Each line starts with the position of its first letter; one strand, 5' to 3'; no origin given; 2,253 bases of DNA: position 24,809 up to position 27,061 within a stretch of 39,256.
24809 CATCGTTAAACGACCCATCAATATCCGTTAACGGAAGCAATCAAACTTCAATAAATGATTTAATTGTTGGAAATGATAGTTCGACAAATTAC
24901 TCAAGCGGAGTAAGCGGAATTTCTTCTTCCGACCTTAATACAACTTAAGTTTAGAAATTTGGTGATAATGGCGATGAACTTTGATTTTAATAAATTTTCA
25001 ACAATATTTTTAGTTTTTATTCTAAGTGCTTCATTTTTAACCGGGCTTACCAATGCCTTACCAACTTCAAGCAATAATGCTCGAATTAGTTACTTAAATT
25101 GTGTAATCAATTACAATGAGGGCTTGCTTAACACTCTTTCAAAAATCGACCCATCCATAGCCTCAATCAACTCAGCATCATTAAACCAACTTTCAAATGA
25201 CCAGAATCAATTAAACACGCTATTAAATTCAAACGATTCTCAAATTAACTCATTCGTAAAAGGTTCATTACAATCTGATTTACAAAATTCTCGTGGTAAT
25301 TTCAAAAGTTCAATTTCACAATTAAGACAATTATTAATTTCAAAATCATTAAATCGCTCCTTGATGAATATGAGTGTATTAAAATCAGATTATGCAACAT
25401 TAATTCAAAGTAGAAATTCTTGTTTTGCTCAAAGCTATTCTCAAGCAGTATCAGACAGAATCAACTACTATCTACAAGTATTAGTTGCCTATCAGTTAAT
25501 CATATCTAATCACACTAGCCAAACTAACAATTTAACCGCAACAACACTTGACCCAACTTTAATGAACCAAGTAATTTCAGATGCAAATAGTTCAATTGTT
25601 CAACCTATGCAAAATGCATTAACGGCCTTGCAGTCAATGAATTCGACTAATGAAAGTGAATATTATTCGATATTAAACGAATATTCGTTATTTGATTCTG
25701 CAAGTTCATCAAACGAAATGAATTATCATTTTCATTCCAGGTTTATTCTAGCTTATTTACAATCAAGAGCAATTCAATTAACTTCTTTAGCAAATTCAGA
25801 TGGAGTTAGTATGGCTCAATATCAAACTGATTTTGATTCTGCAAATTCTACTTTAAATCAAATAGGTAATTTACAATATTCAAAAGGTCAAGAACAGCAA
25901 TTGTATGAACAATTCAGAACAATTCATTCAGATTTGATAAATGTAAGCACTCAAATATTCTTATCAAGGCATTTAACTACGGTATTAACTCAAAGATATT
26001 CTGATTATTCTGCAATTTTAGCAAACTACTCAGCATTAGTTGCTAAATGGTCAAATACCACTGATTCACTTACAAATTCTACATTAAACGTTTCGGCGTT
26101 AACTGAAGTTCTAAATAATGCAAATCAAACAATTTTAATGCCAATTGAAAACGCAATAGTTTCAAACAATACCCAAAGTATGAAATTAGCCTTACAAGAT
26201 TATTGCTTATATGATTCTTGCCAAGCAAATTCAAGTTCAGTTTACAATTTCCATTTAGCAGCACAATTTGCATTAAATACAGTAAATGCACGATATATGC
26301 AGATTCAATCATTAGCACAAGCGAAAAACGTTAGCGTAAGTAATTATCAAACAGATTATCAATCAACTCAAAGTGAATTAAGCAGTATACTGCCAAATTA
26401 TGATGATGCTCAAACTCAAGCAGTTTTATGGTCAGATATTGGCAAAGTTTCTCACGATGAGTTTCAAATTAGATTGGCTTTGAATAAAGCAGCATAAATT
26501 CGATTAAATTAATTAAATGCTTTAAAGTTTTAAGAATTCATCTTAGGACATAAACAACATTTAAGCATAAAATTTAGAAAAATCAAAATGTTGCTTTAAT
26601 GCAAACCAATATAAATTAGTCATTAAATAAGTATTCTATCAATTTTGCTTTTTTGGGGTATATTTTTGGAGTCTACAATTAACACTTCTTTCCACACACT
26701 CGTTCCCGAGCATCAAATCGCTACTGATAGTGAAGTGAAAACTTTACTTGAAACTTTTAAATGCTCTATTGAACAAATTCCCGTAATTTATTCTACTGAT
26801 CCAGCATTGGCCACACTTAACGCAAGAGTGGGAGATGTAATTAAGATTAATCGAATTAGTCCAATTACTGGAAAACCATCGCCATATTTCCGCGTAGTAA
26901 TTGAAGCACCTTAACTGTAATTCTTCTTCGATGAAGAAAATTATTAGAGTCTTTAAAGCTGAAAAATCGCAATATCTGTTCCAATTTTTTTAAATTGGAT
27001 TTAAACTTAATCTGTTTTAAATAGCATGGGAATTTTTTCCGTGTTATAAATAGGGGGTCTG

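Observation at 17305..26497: Near-symmetric five-gene secreted/surface module around a giant adhesin-like protein: candidate undescribed cell-surface or host-contact system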

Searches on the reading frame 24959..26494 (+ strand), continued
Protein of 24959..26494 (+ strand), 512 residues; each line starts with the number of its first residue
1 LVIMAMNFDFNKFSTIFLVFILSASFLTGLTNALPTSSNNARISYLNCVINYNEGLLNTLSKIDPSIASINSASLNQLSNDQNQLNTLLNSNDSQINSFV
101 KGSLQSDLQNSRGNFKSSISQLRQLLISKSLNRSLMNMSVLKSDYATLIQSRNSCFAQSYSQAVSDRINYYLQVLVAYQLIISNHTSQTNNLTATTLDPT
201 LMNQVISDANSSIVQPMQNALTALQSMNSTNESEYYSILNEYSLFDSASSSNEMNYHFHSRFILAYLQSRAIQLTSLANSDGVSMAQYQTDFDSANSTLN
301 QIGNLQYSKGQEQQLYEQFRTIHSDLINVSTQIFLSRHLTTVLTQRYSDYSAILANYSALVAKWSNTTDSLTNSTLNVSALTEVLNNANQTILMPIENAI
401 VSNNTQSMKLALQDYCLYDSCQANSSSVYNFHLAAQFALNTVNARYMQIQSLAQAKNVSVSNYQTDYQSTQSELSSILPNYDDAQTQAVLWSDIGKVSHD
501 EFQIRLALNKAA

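Call 66: fold_search(model_id=the predicted structure, library=pdb)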
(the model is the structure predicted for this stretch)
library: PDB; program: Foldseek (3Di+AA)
matches with E <= 10: 34; with E <= 0.001: 0
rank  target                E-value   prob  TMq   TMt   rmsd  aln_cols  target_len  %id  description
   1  7rmy                  2.4e-01  0.54  0.14  0.22  21.7       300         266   14  De Novo designed tunable protein pockets, D_3-337 (released 2022-08-03)
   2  7uni_B                1.1e+00  0.21  0.12  0.22  19.3       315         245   10  De novo designed chlorophyll dimer protein with Zn pheophorbide a methyl ester, SP2-ZnPPaM (released 2023-04-19)
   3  1i0a_C                1.6e+00  0.11  0.17  0.19  24.1       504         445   11  CRYSTAL STRUCTURE OF WILD TYPE TURKEY DELTA 1 CRYSTALLIN (EYE LENS PROTEIN) (released 2001-04-21)
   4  8otz_EU               2.4e+00  0.06  0.10  0.15  39.5       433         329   10  48-nm repeat of the native axonemal doublet microtubule from bovine sperm (released 2023-11-22)
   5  8vdo                  3.0e+00  0.06  0.14  0.06  27.6       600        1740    9  Cryogenic electron microscopy model of full-length talin lacking F2, R12 and FABD. (released 2024-10-02)
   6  7uni_D                3.1e+00  0.09  0.11  0.20  21.9       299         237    9  De novo designed chlorophyll dimer protein with Zn pheophorbide a methyl ester, SP2-ZnPPaM (released 2023-04-19)
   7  8tf5                  3.4e+00  0.02  0.09  0.11  43.2       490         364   11  Crystal structure of orphan G protein-coupled receptor 6, pseudoapo form (released 2024-12-04)
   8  9drl_B                4.4e+00  0.04  0.10  0.12  33.8       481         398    8  Cryo-EM structure of the T33-549 tetrahedral cage (released 2025-08-06)
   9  8qae_A                5.0e+00  0.06  0.10  0.20  25.4       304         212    9  X-ray crystal structure of a de novo designed single-chain antiparallel 6-helix alpha-helical barrel, sc-apCC-6-SLLA (released 2024-07-03)
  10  9rmm_B                5.0e+00  0.06  0.12  0.14  35.8       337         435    8  Crystal structure of outer membrane SilC (released 2025-07-23)
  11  4q9h                  5.2e+00  0.04  0.13  0.07  40.6       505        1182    7  P-glycoprotein at 3.4 A resolution (released 2015-03-04)
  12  7rtw_B                5.2e+00  0.02  0.08  0.12  38.3       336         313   10  Cryo-EM structure of a TTYH3 cis-dimer (released 2021-08-25)
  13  8pr0_B                5.6e+00  0.04  0.13  0.16  25.9       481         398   10  Cytoplasmic dynein-A heavy chain bound to dynactin-p150glued and IC-LC tower (released 2024-03-27)
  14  6iv0_E                6.4e+00  0.04  0.11  0.18  24.3       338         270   13  Crystal structure of a bacterial Bestrophin homolog from Klebsiella pneumoniae with a mutation I180A (released 2019-11-13)
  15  5yck                  6.7e+00  0.02  0.12  0.14  39.9       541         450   10  Crystal structure of a MATE family protein derived from Camelina sativa at 2.3 angstrom (released 2017-09-27)
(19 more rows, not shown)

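Call 70: search_protein_families(library=pfam, alignment_id=A3, max_evalue=0.1)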
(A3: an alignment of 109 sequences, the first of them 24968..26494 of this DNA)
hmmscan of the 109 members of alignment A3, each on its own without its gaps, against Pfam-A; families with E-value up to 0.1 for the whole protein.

A. member 1, window:24968-26494:+ (509 aa): 0 families

B. families by the number of members that match (of 109 scanned): 118 families (the first 25 are shown)
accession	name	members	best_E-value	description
PF06810.17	Phage_scaffold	4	0.0055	Phage capsid assembly scaffolding protein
PF05531.17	NPV_P10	4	0.037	Nucleopolyhedrovirus P10 protein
PF19522.4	DUF6052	3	3.2e-05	Family of unknown function (DUF6052)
PF14523.12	Syntaxin_2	3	0.0002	Syntaxin-like protein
PF04048.20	Sec8_N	3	0.0031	Exocyst complex component Sec8 N-terminal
PF10805.13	DUF2730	3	0.0056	Protein of unknown function (DUF2730)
PF02203.21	TarH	3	0.012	Tar ligand binding domain homologue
PF12296.13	HsbA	3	0.012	Hydrophobic surface binding protein A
PF21343.2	ACAD9-ACADV_C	2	0.0089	ACAD9/ACADV, C-terminal domain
PF13864.11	Enkurin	2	0.012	Calmodulin-binding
PF18052.6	Rx_N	2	0.015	Rx N-terminal domain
PF20302.4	HisK-N-like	2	0.067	HisK-N-like globin domain of the ASK signalosome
PF24615.2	Spectrin_Anc-1_2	1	0.00026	Nuclear anchorage protein 1, spectrin repeat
PF23735.1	KIF9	1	0.00059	Kinesin-like protein KIF9 domain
PF08771.16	FRB_dom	1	0.0019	FKBP12-rapamycin binding domain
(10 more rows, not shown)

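Call 76: fold_search(model_id=the predicted structure, library=viral)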
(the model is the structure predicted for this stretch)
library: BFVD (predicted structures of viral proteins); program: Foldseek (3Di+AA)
matches with E <= 10: 83; with E <= 0.001: 0
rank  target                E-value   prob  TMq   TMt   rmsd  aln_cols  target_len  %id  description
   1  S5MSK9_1              4.8e-01  0.21  0.18  0.09  48.0       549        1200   11  Tail fiber protein [Bacillus phage JL]
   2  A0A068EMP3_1          5.2e-01  0.18  0.16  0.08  46.7       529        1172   11  Putative tail protein [Bacillus phage CP-51]
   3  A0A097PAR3            8.7e-01  0.06  0.12  0.10  40.9       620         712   12  Lysozyme-like domain vision structural protein [Delftia phage RG-2014]
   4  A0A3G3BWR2            9.0e-01  0.10  0.15  0.08  51.3       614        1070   12  (no name in the UniProt tables at hand)
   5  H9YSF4                9.0e-01  0.06  0.10  0.07  37.4       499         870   12  (no name in the UniProt tables at hand)
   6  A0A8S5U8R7            1.0e+00  0.06  0.11  0.06  33.3       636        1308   11  Minor tail protein [Siphoviridae sp. ctnMR5]
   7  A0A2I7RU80            1.1e+00  0.08  0.15  0.11  48.2       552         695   11  (no name in the UniProt tables at hand)
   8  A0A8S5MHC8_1          1.2e+00  0.06  0.13  0.09  32.9       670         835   10  Tail tape measure protein [Myoviridae sp. ct9Ns12]
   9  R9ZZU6                1.3e+00  0.04  0.10  0.05  40.9       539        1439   14  Uncharacterized protein [Cellulophaga phage phi46:3]
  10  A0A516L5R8            1.4e+00  0.05  0.11  0.09  50.2       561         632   13  (no name in the UniProt tables at hand)
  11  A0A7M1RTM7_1          1.4e+00  0.04  0.11  0.05  44.6       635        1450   13  Uncharacterized protein [uncultured phage cr130_1]
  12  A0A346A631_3          1.4e+00  0.10  0.18  0.08  30.3       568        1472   10  (no name in the UniProt tables at hand)
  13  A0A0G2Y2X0            1.4e+00  0.06  0.13  0.14  23.2       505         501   12  Sel1-like repeat-containing protein [Acanthamoeba polyphaga mimivirus]
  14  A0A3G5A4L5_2          1.6e+00  0.10  0.19  0.13  40.0       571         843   11  Uncharacterized protein [Homavirus sp.]
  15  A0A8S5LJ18            1.8e+00  0.12  0.19  0.10  35.3       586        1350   10  Minor tail protein [Siphoviridae sp. ct3o911]
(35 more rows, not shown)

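Call 77: list_cluster_members(proteins=[P0022, P0025, P0027, P0028, P0031, P0032, P0037, P0038, P0041, P0050])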
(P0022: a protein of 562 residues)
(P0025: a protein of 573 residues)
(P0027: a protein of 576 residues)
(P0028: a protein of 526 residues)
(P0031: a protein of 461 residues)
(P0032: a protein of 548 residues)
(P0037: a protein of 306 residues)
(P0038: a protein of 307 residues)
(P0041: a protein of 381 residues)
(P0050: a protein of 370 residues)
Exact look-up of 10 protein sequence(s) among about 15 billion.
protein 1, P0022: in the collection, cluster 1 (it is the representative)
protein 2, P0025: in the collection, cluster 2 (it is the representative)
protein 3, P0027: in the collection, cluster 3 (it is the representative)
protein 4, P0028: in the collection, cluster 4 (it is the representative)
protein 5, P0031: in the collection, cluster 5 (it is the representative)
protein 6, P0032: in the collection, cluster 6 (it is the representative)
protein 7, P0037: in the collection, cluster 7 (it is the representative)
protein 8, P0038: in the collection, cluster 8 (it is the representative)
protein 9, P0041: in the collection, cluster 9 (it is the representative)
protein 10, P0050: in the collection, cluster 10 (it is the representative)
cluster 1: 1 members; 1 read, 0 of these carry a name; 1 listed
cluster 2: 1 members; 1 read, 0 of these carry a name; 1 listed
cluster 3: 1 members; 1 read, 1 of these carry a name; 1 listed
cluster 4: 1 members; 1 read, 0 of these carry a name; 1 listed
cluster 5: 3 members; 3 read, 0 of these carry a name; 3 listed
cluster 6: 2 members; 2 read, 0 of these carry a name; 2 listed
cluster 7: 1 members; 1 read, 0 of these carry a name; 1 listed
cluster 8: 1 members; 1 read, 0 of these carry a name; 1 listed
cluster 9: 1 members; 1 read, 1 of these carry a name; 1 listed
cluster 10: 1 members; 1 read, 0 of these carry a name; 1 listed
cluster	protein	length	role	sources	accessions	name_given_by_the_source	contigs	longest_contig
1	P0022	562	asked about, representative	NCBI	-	-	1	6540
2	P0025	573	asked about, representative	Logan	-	-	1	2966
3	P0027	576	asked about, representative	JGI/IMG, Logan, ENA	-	hypothetical protein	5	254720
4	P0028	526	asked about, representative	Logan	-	-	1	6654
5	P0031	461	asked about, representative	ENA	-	-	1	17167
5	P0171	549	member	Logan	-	-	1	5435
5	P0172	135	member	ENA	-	-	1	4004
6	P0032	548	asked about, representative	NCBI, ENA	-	-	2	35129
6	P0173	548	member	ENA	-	-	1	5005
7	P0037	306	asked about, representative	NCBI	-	-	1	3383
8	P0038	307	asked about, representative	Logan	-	-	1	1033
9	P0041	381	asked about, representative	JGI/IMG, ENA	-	hypothetical protein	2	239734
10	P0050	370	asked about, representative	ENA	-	-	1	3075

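Call 78: find_encoding_contigs(protein=P0031, flank=10000, max_places=2)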
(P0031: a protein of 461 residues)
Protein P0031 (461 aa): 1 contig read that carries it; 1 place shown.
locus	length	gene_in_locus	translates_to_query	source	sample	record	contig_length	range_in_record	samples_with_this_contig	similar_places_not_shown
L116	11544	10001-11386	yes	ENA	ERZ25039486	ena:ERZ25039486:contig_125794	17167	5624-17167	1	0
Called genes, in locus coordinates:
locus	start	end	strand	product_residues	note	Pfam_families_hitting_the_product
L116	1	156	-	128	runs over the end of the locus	PF00293:NUDIX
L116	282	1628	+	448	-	PF00709:Adenylsucc_synt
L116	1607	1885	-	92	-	PF03551:PadR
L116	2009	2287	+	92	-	-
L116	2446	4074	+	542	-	PF00270:DEAD, PF04851:ResIII, PF21210:RNA_helicase_helical, PF00271:Helicase_C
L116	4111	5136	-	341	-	-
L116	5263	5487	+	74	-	-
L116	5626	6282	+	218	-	PF02732:ERCC4, PF01367:5_3_exonuc (faint), PF12826:HHH_2, PF14520:HHH_5, PF00633:HHH (weak)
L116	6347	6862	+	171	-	-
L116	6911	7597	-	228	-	PF05552:MS_channel_1st_1 (faint)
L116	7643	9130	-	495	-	-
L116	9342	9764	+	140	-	PF01201:Ribosomal_S8e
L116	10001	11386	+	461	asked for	-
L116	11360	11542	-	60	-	?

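Call 79: find_encoding_contigs(protein=P0032, flank=10000, max_places=1)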
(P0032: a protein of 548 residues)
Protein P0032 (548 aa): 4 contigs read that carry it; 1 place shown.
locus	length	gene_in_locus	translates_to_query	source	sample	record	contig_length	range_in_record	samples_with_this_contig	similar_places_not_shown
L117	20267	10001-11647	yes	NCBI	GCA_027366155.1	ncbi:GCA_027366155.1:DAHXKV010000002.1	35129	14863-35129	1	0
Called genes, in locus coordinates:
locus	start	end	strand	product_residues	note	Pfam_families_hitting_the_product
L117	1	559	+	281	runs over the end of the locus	PF01261:AP_endonuc_2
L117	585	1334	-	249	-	-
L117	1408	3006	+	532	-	PF01935:DUF87, PF10412:TrwB_AAD_bind (faint)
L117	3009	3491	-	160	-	PF00293:NUDIX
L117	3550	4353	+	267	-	PF00248:Aldo_ket_red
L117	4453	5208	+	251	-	PF00520:Ion_trans (weak), PF07885:Ion_trans_2, PF02254:TrkA_N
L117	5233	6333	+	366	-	PF01300:Sua5_yciO_yrdC, PF03481:Sua5_C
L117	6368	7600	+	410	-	PF00155:Aminotran_1_2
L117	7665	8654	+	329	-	-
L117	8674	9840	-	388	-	PF06550:SPP (weak)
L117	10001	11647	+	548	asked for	-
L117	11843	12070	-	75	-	-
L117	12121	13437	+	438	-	PF13506:Glyco_transf_21, PF00535:Glycos_transf_2, PF13641:Glyco_tranf_2_3, PF13632:Glyco_trans_2_3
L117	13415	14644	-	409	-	-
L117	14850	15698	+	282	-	-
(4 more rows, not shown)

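Call 82: search_protein_families(library=phrogs, proteins=[window:24968-26494:+], max_evalue=0.01)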
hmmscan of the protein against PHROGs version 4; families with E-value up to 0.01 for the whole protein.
window:24968-26494:+ (509 aa): 0 families

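Call 91: list_cluster_members(proteins=[L093:2021-3871:-, L100:3529-4983:-, L111:3860-4384:-, L107:5619-6845:+, L097:9541-11091:-, L001:440-3643:-, L114:250-2037:-, L116:282-1625:+, L110:2996-4513:-, L115:111-1457:-])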
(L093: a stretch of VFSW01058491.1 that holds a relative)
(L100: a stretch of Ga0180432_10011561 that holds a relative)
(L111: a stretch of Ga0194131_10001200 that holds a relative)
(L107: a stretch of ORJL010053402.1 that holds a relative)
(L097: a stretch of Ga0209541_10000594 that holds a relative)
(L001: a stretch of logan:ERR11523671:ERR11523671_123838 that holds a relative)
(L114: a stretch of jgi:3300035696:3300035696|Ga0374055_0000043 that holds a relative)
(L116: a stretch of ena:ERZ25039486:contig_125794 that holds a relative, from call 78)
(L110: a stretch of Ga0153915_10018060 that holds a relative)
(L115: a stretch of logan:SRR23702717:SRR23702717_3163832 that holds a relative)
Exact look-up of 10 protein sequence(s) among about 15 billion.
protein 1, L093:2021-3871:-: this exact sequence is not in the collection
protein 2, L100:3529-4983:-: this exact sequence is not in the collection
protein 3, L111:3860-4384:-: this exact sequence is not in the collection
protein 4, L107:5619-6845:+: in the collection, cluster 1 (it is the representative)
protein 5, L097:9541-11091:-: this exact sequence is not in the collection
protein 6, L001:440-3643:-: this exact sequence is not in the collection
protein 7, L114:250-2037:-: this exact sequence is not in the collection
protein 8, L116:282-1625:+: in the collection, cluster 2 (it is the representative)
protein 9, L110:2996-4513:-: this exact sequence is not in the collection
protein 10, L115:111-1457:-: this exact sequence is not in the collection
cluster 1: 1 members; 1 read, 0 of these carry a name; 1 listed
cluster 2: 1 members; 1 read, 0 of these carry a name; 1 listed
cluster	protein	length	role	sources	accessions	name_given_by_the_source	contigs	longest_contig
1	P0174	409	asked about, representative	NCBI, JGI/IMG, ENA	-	-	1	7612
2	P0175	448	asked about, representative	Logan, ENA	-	-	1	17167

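Call 92: find_encoding_contigs(protein=P0045, flank=10000, max_places=1)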
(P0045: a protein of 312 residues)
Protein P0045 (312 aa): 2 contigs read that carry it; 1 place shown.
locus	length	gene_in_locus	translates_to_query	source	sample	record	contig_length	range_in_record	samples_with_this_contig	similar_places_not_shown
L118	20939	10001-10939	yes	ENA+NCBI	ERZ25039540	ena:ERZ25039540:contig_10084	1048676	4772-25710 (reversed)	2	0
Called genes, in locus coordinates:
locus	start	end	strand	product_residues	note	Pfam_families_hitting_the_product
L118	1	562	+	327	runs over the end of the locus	PF01139:RtcB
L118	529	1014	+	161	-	PF01139:RtcB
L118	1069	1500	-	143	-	PF01850:PIN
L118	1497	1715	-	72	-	PF26688:RHH_12 (weak)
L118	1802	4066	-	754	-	-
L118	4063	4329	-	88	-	-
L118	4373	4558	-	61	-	-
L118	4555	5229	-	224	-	-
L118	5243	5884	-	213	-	-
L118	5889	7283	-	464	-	PF01935:DUF87, PF19044:P-loop_TraG, PF12846:AAA_10 (weak)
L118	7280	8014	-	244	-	-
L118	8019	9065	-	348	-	-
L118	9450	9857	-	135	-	-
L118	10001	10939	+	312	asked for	-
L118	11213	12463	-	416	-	PF01566:Nramp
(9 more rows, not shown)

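Call 95: find_related_loci(query=A4, collection=viral_contigs, flank=6000)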
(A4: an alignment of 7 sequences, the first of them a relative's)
Query A4 (312 aa) in viral_contigs; peptide patterns used: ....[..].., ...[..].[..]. (x = any residue, [..] = any of these).
176 stretches matched a pattern, but none encodes a relative of the query by tblastn (E <= 1e-3).

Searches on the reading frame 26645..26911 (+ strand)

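Call 9: search_protein_families(library=pfam, proteins=[window:26645-26911:+], max_evalue=0.001)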
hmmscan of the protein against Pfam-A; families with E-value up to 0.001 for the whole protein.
window:26645-26911:+ (89 aa): 1 family
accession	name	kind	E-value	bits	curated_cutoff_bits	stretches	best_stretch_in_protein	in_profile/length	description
PF01191.24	RNA_pol_Rpb5_C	-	9.2e-20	70.6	23.5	1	13-85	2-73/73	RNA polymerase Rpb5, C-terminal domain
